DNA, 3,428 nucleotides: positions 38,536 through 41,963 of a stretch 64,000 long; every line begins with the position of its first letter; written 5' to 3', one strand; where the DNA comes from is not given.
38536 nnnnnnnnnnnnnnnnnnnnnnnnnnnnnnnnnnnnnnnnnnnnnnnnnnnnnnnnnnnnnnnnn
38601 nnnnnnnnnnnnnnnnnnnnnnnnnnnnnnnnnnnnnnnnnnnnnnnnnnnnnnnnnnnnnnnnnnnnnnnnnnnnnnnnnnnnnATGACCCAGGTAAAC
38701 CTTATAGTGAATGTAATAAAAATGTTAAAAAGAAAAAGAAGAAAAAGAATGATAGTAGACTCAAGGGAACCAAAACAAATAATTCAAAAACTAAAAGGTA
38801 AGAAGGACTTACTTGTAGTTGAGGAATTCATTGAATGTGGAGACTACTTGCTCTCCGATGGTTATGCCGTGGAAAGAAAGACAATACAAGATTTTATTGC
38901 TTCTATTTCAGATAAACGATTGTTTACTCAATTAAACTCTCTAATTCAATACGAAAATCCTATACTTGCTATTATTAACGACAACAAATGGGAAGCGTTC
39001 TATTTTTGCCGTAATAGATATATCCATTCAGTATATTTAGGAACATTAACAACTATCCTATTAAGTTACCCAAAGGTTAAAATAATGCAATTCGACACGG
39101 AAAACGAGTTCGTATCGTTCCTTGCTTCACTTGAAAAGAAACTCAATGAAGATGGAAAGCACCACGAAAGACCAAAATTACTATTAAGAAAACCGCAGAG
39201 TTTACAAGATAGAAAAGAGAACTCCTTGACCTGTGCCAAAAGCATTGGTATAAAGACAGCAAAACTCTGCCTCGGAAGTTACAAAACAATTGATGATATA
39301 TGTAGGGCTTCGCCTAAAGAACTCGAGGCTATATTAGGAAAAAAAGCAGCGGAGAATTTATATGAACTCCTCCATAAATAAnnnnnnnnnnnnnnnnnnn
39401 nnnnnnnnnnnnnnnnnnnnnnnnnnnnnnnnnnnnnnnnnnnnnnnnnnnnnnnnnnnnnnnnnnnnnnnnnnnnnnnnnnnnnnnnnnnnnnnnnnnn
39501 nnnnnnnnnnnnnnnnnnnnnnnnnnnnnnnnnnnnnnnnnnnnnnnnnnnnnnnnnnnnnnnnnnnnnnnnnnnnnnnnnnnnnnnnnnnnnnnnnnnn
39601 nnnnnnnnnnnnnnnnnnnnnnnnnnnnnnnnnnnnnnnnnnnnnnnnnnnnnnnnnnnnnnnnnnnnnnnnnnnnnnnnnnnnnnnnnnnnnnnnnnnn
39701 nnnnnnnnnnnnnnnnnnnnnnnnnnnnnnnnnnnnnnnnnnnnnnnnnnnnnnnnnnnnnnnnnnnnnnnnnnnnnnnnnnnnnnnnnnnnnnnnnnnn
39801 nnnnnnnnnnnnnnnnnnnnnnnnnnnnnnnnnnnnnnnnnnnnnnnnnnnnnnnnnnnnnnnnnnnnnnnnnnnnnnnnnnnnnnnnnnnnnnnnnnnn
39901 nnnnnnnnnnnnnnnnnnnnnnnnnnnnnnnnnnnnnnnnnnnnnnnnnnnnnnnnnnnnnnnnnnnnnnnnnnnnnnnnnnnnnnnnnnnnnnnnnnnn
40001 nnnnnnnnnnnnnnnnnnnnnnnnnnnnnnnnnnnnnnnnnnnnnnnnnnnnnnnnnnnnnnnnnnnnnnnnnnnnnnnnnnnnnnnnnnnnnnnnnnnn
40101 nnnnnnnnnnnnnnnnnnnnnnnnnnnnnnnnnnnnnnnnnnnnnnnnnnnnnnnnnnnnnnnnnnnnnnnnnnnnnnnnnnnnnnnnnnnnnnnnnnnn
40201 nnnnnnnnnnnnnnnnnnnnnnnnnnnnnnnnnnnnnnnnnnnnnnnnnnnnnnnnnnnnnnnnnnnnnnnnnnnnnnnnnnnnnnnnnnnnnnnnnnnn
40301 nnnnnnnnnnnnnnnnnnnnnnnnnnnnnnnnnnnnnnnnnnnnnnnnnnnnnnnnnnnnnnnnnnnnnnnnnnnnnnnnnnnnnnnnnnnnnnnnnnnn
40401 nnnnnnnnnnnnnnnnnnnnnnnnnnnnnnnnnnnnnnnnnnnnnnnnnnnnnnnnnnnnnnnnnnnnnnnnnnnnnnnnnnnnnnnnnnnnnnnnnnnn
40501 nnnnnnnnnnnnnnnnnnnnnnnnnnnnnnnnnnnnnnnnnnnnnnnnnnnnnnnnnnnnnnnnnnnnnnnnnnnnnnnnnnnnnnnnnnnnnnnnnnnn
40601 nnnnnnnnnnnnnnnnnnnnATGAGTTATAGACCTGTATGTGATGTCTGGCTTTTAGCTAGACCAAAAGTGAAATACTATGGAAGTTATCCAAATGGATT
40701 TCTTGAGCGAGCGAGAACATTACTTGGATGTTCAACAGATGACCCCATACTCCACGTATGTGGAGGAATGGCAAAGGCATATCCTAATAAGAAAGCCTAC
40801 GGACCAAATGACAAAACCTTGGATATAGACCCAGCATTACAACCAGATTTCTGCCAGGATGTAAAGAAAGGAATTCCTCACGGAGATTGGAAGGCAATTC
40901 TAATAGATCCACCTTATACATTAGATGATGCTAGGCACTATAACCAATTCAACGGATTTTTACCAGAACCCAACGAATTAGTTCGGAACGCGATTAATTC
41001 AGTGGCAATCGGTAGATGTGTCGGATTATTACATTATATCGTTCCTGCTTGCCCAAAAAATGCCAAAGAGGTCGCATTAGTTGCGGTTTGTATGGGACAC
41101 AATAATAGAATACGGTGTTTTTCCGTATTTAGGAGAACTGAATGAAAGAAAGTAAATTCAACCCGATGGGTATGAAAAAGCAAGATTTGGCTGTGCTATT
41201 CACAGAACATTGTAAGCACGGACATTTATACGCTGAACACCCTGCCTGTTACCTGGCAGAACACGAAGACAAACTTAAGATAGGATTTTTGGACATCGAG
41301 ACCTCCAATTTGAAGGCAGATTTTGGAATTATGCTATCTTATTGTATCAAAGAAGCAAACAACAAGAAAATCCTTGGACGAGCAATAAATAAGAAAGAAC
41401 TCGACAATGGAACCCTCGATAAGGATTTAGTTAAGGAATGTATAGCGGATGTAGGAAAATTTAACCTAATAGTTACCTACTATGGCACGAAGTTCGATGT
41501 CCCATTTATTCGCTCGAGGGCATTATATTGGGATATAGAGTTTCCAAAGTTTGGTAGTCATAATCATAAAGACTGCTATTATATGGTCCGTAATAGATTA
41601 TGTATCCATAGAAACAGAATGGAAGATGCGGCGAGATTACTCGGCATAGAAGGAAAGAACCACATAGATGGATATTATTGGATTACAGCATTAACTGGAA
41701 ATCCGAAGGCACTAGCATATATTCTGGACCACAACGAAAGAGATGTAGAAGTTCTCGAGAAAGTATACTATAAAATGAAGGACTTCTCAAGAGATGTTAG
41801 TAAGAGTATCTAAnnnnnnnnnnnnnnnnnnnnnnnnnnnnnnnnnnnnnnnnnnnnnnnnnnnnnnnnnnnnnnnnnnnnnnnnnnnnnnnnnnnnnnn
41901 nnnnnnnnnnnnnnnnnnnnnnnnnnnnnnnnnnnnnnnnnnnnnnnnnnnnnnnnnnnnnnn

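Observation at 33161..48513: Archaeal-style replication/repair toolkit in an AT-rich one-strand replicon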

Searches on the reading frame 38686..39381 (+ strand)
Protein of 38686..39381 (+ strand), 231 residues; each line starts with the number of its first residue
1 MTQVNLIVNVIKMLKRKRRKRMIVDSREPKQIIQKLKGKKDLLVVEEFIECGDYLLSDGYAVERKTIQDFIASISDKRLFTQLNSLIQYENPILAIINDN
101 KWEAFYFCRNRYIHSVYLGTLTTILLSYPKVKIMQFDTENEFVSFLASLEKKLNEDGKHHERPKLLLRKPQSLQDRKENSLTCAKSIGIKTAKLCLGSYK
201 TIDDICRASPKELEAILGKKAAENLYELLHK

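Call 7: search_protein_families(library=pfam, max_evalue=0.01, proteins=[window:38686-39381:+])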
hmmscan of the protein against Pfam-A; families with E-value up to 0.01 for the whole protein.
window:38686-39381:+ (231 aa): 4 families
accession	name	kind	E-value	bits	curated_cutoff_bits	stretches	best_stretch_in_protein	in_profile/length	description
PF02732.21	ERCC4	-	1.6e-19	70.7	24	1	24-149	1-140/140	ERCC4 domain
PF14520.12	HHH_5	-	7.6e-07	30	27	1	185-227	8-53/57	Helix-hairpin-helix domain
PF21999.2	IMS_HHH_1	-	0.0062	17.4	27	0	192-228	12-48/53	DNA polymerase-iota, thumb domain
PF12826.13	HHH_2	-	0.0073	16.9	27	0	186-227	10-53/64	Helix-hairpin-helix motif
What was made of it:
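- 38749..39381 (+): Short XPF/Hef-type structure-specific endonuclease (ERCC4 nuclease plus helix-hairpin-helix). The longest ORF starts at 38686; the likely start is 38749. Pfam ERCC4 1.6e-19 and HHH_5 7.6e-7 (call 7).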

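Call 22: search_solved_structures(query=window:38686-39381:+, max_evalue=0.01)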
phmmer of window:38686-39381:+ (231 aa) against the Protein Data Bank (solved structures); distinct sequences matched with E-value up to 0.01: 6.
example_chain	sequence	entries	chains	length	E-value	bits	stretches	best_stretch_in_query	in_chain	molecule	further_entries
2bgw_A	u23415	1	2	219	2.3e-12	50.1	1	19-229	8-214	XPF ENDONUCLEASE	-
2bhn_A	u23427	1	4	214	4.1e-12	49.3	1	19-229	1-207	XPF ENDONUCLEASE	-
9pd3_Q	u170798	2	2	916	8.5e-11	44.9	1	19-230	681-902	DNA repair endonuclease XPF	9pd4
6sxa_F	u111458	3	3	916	7.8e-10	41.8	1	19-230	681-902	DNA repair endonuclease XPF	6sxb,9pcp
9qec_A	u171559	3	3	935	8.2e-10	41.7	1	19-230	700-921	DNA repair endonuclease XPF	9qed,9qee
1j22_A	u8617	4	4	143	4.9e-09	39.2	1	21-155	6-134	ATP-dependent RNA helicase, putative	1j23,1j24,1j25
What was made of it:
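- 38749..39381 (+): PDB Aeropyrum XPF 2bgw matches residues 19-229 (call 22).
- On XPF/Hef (ERCC4) nuclease: Full-length alignment to Aeropyrum XPF 2bgw (call 22).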

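Call 25: search_protein_families(library=phrogs, max_evalue=0.001, proteins=[window:38686-39381:+])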
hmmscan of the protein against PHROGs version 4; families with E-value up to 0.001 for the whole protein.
window:38686-39381:+ (231 aa): 0 families

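Call 71: search_protein_families(library=ncbifam, max_evalue=0.01, proteins=[window:38686-39381:+])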
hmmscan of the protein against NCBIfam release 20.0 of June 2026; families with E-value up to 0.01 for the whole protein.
window:38686-39381:+ (231 aa): 4 families
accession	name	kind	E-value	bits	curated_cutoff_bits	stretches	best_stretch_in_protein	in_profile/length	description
NF010337.0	PRK13766.1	equivalog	4.6e-32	111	610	1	15-230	566-776/781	Hef nuclease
NF040956.1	Arch_Xpf_endonucase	equivalog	9.5e-24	84.2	300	1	21-230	3-210/222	3'-flap repair endonuclease Xpf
TIGR00596.1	rad1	subfamily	8.7e-16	57.4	806.65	1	14-231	580-809/813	DNA repair protein, RAD1 family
NF047472.1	LA_3696_Nterm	subfamily_domain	0.0035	17.2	32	0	210-231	6-27/51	LA_3696 family protein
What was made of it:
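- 38749..39381 (+): NCBIfam Hef 4.6e-32 and archaeal Xpf 9.5e-24 (call 71).
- XPF matches archaeal models (calls 22, 71).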

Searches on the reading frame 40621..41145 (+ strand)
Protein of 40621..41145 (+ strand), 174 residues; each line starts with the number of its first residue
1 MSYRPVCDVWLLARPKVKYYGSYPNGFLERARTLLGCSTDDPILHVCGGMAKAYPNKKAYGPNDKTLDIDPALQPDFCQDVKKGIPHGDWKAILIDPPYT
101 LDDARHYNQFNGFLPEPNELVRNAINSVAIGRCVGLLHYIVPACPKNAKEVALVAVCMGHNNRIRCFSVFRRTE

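Call 7: search_protein_families(library=pfam, max_evalue=0.01, proteins=[window:40621-41145:+])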
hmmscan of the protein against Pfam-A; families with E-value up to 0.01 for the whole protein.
window:40621-41145:+ (174 aa): 0 families
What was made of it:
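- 40621..41145 (+): DNA methyltransferase-like protein. No Pfam hit (call 7).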

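Call 25: search_protein_families(library=phrogs, max_evalue=0.001, proteins=[window:40621-41145:+])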
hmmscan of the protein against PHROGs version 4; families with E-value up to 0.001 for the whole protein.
window:40621-41145:+ (174 aa): 2 families
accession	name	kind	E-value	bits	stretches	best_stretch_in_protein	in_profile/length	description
phrog_3816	-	other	2.5e-29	103.3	1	14-172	45-202/203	DNA methyltransferase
phrog_30621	-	unknown function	4.8e-05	24.7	1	90-172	30-110/111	-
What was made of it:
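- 40621..41145 (+): phrog_3816, 2.5e-29 (call 25).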

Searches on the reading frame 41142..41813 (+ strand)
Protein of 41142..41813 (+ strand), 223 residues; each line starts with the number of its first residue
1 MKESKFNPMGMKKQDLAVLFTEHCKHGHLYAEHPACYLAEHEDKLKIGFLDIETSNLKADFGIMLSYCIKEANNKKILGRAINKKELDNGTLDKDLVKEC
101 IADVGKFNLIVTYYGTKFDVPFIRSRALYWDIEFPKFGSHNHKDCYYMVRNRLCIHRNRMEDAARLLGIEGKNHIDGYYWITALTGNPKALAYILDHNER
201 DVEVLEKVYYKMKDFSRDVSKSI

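Call 7: search_protein_families(library=pfam, max_evalue=0.01, proteins=[window:41142-41813:+])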
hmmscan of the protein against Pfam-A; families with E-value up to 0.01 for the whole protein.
window:41142-41813:+ (223 aa): 3 families
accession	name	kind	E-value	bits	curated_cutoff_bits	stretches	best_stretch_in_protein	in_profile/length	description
PF13482.12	RNase_H_2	-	4.3e-17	63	22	1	49-212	2-164/165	RNase_H superfamily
PF10108.15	DNA_pol_B_exo2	-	1.7e-06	28.4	24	1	92-179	36-142/213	Predicted 3'-5' exonuclease related to the exonuclease domain of PolB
PF03104.25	DNA_pol_B_exo1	-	0.0013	18.6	23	1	62-182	110-229/242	DNA polymerase family B, exonuclease domain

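Call 25: search_protein_families(library=phrogs, max_evalue=0.001, proteins=[window:41142-41813:+])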
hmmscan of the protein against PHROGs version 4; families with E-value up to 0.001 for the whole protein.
window:41142-41813:+ (223 aa): 1 family
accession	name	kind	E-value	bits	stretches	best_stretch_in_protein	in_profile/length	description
phrog_403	-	DNA, RNA and nucleotide metabolism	4.1e-20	72.9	1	35-213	55-247/321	DNA polymerase exonuclease subunit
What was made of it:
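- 41142..41813 (+): Stand-alone RNase-H-fold 3'-5' exonuclease (PolB-exo-like). Pfam RNase_H_2 4.3e-17 and DNA_pol_B_exo2 1.7e-6 (call 7). phrog_403 'DNA polymerase exonuclease subunit' 4e-20 (call 25).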

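Call 71: search_protein_families(library=ncbifam, max_evalue=0.01, proteins=[window:41142-41813:+])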
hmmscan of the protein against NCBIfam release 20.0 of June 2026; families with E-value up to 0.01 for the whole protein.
window:41142-41813:+ (223 aa): 1 family
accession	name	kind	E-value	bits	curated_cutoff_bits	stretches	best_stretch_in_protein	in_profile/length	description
NF004417.0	PRK05761.1-3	equivalog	0.0013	16.7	780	1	93-132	283-322/858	DNA-directed DNA polymerase I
